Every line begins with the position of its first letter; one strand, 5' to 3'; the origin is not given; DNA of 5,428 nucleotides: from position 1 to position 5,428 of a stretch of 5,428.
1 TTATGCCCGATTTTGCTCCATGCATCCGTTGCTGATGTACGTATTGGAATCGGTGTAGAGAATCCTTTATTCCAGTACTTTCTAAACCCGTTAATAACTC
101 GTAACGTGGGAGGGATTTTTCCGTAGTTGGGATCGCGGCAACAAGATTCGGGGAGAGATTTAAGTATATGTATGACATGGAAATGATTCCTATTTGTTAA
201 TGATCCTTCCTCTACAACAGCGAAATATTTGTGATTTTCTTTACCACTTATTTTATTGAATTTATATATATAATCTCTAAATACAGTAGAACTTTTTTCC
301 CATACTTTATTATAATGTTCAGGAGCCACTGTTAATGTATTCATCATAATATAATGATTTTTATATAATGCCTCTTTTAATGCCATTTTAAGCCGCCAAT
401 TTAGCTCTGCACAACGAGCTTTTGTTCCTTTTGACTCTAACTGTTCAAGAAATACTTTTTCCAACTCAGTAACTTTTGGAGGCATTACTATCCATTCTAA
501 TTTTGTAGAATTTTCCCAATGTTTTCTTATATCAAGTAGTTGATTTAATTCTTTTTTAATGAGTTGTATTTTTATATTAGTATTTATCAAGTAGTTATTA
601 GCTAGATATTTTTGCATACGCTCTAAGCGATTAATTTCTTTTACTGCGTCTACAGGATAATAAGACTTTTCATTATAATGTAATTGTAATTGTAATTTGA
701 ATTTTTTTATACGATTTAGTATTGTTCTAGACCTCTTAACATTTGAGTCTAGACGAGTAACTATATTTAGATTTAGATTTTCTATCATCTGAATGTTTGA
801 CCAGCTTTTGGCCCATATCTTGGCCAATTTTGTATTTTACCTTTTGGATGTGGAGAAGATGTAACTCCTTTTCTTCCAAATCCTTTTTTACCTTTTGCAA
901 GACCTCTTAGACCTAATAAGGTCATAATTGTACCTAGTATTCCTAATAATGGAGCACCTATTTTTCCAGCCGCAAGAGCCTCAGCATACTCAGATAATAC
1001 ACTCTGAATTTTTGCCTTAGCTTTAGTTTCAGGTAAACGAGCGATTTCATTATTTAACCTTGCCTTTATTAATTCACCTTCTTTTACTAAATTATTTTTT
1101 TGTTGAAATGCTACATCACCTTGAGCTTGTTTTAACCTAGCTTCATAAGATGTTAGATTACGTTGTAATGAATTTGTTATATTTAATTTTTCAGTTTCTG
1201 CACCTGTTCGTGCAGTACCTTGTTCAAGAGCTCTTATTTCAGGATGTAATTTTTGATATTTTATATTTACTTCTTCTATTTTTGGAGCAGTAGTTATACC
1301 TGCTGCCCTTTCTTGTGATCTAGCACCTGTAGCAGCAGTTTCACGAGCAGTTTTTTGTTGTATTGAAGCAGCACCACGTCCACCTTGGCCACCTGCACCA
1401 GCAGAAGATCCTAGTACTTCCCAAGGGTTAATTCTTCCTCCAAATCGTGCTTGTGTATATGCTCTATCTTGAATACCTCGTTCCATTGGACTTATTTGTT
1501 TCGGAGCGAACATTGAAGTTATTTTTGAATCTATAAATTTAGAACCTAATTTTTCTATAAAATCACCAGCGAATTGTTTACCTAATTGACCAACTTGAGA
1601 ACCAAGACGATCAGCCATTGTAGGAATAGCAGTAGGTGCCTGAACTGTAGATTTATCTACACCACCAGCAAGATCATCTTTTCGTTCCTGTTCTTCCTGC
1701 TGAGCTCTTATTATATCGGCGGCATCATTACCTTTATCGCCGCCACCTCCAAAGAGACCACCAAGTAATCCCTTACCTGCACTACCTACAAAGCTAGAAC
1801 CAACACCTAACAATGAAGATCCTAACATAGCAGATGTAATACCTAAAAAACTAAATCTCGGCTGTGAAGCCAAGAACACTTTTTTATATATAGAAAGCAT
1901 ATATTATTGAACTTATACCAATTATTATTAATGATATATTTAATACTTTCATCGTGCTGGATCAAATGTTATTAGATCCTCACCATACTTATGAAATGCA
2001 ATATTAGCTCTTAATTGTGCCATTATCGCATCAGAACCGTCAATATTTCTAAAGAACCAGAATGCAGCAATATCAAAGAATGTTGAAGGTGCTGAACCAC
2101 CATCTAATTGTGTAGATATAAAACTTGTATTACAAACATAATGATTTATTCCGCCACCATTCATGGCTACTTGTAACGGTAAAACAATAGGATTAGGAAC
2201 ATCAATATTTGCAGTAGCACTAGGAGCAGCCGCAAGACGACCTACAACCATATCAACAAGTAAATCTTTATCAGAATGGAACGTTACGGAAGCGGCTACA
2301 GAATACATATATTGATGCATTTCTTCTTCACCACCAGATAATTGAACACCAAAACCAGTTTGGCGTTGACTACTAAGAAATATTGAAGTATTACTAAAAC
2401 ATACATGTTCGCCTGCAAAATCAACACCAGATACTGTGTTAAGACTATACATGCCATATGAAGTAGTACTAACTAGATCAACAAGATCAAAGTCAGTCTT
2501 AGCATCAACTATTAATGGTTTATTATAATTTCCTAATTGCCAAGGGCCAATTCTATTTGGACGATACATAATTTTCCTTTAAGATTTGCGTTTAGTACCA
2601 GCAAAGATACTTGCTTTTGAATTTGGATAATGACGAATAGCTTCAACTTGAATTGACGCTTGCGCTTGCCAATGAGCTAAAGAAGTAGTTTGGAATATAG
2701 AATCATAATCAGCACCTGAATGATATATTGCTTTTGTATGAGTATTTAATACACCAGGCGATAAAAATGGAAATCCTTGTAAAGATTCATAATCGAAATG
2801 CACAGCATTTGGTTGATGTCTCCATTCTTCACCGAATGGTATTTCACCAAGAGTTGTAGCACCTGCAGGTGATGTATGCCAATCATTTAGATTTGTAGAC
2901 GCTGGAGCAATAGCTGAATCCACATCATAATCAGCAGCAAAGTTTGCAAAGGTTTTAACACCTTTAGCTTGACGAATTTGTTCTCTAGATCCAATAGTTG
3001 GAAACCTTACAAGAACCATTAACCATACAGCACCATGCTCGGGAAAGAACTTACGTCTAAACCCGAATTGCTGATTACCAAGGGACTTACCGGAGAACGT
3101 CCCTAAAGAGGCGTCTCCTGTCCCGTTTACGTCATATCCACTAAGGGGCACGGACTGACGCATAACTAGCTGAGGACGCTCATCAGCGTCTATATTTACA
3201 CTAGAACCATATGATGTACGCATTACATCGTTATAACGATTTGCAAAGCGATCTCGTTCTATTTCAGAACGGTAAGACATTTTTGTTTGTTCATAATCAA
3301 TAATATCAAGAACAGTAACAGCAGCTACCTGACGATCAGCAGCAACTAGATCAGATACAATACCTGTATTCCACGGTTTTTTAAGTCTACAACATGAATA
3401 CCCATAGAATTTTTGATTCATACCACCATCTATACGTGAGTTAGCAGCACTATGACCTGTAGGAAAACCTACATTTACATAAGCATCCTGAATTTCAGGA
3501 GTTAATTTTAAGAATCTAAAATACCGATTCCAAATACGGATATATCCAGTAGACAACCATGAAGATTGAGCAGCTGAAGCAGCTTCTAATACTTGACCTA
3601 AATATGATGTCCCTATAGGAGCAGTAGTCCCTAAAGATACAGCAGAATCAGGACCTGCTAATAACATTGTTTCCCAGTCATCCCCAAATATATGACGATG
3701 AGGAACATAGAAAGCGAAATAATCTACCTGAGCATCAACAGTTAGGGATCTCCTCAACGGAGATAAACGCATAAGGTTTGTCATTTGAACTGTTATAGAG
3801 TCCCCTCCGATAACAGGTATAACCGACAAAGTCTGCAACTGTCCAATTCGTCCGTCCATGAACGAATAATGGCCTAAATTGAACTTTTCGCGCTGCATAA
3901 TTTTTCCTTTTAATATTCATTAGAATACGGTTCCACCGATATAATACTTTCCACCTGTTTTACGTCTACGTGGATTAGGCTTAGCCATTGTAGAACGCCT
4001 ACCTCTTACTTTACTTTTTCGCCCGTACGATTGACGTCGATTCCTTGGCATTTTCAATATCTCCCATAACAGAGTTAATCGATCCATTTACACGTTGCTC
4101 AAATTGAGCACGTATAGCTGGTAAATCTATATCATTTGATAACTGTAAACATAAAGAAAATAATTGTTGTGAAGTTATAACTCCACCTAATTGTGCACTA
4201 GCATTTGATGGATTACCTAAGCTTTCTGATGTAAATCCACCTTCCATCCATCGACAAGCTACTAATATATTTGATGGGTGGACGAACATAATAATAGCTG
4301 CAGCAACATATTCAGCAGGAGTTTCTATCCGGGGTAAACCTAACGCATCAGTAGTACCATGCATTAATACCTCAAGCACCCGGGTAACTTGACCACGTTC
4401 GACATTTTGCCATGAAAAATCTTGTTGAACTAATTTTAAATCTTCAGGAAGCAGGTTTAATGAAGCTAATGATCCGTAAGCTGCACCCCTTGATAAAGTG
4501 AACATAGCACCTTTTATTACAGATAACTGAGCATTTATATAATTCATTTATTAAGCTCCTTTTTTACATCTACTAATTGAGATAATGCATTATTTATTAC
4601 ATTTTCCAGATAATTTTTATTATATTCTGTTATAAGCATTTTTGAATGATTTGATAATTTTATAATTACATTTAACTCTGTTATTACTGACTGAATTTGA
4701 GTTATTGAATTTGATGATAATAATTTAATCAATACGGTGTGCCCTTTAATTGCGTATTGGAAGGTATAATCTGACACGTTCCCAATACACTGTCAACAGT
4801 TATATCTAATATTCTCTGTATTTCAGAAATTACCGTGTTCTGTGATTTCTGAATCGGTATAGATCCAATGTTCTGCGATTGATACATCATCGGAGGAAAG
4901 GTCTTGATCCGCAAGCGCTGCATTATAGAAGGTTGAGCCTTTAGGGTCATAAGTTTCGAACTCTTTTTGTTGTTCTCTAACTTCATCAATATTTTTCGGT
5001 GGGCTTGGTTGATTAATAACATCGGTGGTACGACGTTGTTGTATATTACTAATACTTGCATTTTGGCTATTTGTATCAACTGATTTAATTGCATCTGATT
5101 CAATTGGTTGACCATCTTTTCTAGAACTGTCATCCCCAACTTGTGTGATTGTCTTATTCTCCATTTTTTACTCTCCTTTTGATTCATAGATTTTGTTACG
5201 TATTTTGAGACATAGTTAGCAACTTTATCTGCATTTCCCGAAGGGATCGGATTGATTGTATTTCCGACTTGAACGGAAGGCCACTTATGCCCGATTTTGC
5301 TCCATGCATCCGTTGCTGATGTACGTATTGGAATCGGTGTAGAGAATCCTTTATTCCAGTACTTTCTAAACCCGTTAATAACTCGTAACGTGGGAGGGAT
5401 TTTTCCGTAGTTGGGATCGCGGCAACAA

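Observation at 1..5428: Complete phiX174-architecture microvirus that is deeply diverged and very AT-rich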

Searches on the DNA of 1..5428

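Call 69: search_rna_families(source=window, threshold=gathering)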
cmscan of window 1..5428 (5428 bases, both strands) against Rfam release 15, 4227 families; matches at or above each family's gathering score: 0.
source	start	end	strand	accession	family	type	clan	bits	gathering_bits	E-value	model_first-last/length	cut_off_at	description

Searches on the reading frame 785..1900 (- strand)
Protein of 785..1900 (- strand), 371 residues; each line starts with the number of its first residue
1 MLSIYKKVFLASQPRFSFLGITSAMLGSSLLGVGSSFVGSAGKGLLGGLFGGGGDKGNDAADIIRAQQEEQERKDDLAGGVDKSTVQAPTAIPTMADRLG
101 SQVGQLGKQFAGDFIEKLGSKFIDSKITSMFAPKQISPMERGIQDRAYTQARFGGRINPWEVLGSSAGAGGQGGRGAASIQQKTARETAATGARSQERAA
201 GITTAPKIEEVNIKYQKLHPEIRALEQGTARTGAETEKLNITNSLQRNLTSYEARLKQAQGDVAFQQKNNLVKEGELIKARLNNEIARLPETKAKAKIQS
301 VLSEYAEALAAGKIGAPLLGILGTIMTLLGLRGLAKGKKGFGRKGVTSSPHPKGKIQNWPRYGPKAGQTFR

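Call 4: search_protein_families(library=pfam, max_evalue=0.1, proteins=[window:788-1900:-])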
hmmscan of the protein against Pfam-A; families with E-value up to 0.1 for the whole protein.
seq(371 aa): 0 families

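Call 24: search_protein_families(library=phrogs, max_evalue=0.01, proteins=[window:788-1900:-])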
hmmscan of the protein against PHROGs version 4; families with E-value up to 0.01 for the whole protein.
seq(371 aa): 0 families

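Call 53: search_solved_structures(query=window:785-1900:-, max_evalue=1, show_alignments=2)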
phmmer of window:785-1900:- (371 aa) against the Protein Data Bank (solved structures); distinct sequences matched with E-value up to 1: 0.

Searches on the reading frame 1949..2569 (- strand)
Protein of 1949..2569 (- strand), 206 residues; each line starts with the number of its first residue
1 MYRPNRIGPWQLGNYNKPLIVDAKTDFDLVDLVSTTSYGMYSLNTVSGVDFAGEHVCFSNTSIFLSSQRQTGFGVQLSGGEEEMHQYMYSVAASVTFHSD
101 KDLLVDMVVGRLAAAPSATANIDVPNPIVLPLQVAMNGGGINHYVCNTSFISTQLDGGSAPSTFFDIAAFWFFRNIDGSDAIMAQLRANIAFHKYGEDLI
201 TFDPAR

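Call 4: search_protein_families(library=pfam, max_evalue=0.1, proteins=[window:1952-2569:-])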
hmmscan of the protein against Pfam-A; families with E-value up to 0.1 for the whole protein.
seq(206 aa): 0 families

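Call 24: search_protein_families(library=phrogs, max_evalue=0.01, proteins=[window:1952-2569:-])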
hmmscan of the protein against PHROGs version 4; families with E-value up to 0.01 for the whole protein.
seq(206 aa): 0 families

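Call 35: find_homologous_proteins(query=window:1949-2569:-, max_evalue=0.001)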
Query window:1949-2569:- (206 aa): 20 proteins with E <= 0.001 among 453 candidates.
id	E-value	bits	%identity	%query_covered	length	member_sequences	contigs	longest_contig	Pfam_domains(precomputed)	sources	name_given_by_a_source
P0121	5.0e-135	466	100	100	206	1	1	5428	-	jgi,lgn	-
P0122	1.2e-74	268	58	100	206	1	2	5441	-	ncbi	-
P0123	1.6e-73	265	57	100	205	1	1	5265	-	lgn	-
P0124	2.6e-69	251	55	100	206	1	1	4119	-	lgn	-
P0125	2.3e-67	245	54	100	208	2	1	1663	-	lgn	-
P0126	1.3e-65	239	57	100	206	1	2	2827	-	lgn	-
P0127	4.7e-63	231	57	100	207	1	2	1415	-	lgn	-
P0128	4.7e-62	227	53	100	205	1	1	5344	-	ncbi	-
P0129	3.3e-58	215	52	100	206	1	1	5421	-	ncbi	-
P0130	6.4e-56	207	50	100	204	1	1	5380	-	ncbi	-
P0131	1.1e-55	207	55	100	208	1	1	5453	-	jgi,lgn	-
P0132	9.6e-53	197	48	100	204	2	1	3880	-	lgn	-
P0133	4.1e-50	188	47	100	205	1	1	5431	-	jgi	-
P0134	2.9e-49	186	47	100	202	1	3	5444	-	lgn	-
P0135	1.6e-48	183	45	100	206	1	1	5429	-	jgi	-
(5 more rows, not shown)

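Call 36: find_encoding_contigs(protein=P0121, flank=6000, max_places=4)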
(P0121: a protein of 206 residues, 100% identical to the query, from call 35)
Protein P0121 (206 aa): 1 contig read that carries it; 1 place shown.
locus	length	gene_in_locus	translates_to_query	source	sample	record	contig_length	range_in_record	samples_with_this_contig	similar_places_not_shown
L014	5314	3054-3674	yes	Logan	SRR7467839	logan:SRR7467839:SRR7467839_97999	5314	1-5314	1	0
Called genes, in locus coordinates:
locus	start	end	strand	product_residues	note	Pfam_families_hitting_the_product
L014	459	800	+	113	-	-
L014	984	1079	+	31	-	-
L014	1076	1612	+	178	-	PF02925:gpD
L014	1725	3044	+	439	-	PF02305:Phage_F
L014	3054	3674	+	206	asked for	-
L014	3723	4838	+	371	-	-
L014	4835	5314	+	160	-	?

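Call 51: predict_structure(alignment_id=A1)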
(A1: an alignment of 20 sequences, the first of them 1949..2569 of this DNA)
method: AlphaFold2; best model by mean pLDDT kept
length: 206 residues; sequences in the alignment: 20
mean_pLDDT: 83.2   pTM: 0.84
mean pLDDT of the five models: 83.2, 82.7, 82.0, 81.9, 81.4
residues with pLDDT >= 90: 90; 70-90: 82; 50-70: 29; < 50: 5
segments of 3 or more residues with pLDDT < 50: 204-206
pLDDT, mean of each block of 10 residues (from residue 1): 55 82 88 88 87 88 88 89 72 93 92 90 91 83 92 65 82 91 93 76 49
secondary structure, 60 per line:
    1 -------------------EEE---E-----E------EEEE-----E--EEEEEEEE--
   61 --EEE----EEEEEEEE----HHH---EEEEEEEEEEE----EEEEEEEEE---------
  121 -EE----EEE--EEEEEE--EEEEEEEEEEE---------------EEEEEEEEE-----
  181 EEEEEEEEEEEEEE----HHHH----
elements in order: E20-22 E39-42 E51-58 E63-65 E70-77 E88-98 E103-111 E128-130 E133-138 E141-151 E167-175 E181-194 H199-202

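Call 54: search_solved_structures(query=A1, max_evalue=1, show_alignments=1)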
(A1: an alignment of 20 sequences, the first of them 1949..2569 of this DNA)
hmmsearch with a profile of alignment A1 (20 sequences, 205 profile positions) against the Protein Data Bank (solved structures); distinct sequences matched with E-value up to 1: 0.

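Call 55: fold_search(model_id=the predicted structure, library=pdb)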
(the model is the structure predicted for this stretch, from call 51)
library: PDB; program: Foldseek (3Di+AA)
matches with E <= 10: 1506; with E <= 0.001: 5
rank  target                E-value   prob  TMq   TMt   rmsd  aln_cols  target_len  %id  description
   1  9k3n_AA               2.5e-08  1.00  0.55  0.62   6.1       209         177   12  The structure of Salmonella phage PJNS002 (released 2025-08-13)
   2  2bpa_2                7.8e-08  1.00  0.49  0.55   6.5       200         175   12  ATOMIC STRUCTURE OF SINGLE-STRANDED DNA BACTERIOPHAGE PHIX174 AND ITS FUNCTIONAL IMPLICATIONS (released 1991-12-03)
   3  9k3m_AA               1.7e-07  1.00  0.55  0.62   6.7       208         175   14  The structure of Microviridae PJNS001 (released 2025-08-13)
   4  1m06_G                2.1e-06  1.00  0.59  0.64   5.1       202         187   12  Structural Studies of Bacteriophage alpha3 Assembly, X-Ray Crystallography (released 2002-12-25)
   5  7vrn_L                6.5e-04  0.44  0.18  0.10  23.2       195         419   10  Structure of infectious bursal disease virus Gt strain (released 2022-03-30)
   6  2df7_H                1.1e-03  0.15  0.12  0.08  21.1       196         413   12  Crystal structure of infectious bursal disease virus VP2 subviral particle (released 2006-06-27)
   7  2df7_L                1.2e-03  0.15  0.12  0.07  21.0       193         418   11  Crystal structure of infectious bursal disease virus VP2 subviral particle (released 2006-06-27)
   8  9k09_A                1.3e-03  0.82  0.24  0.15  14.3       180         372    9  Cyanophage A4 portal-tail complex (released 2025-04-09)
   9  2df7_C                1.5e-03  0.16  0.13  0.07  22.3       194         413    8  Crystal structure of infectious bursal disease virus VP2 subviral particle (released 2006-06-27)
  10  2df7_K                1.6e-03  0.15  0.12  0.07  21.1       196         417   10  Crystal structure of infectious bursal disease virus VP2 subviral particle (released 2006-06-27)
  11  4jdo_D                1.7e-03  0.80  0.29  0.28  17.7       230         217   10  Secreted chlamydial protein pgp3, coiled-coil deletion (released 2013-06-05)
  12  6o06_A                1.9e-03  0.33  0.19  0.18  14.4       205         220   11  Extracellular factors prime enterovirus particles for uncoating (released 2019-06-12)
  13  2df7_J                2.1e-03  0.14  0.12  0.07  21.1       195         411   10  Crystal structure of infectious bursal disease virus VP2 subviral particle (released 2006-06-27)
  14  2df7_N                2.1e-03  0.14  0.12  0.08  21.1       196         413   10  Crystal structure of infectious bursal disease virus VP2 subviral particle (released 2006-06-27)
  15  2df7_B                2.2e-03  0.14  0.12  0.07  21.0       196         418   12  Crystal structure of infectious bursal disease virus VP2 subviral particle (released 2006-06-27)
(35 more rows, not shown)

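Call 77: list_cluster_members(proteins=[P0121, P0002, P0004])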
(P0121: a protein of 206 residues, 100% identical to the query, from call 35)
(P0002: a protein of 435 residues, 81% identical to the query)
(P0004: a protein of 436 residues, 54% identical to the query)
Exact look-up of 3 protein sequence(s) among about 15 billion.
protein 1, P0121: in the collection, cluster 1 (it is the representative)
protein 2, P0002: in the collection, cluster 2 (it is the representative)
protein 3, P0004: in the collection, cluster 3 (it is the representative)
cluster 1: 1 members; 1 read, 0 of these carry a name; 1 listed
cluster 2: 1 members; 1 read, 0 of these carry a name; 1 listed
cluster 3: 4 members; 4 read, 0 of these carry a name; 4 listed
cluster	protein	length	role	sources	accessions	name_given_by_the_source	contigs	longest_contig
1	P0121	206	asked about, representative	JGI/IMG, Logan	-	-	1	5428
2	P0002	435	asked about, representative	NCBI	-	-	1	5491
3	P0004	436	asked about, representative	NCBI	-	-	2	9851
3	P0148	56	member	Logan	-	-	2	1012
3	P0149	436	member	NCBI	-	-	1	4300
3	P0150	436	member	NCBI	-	-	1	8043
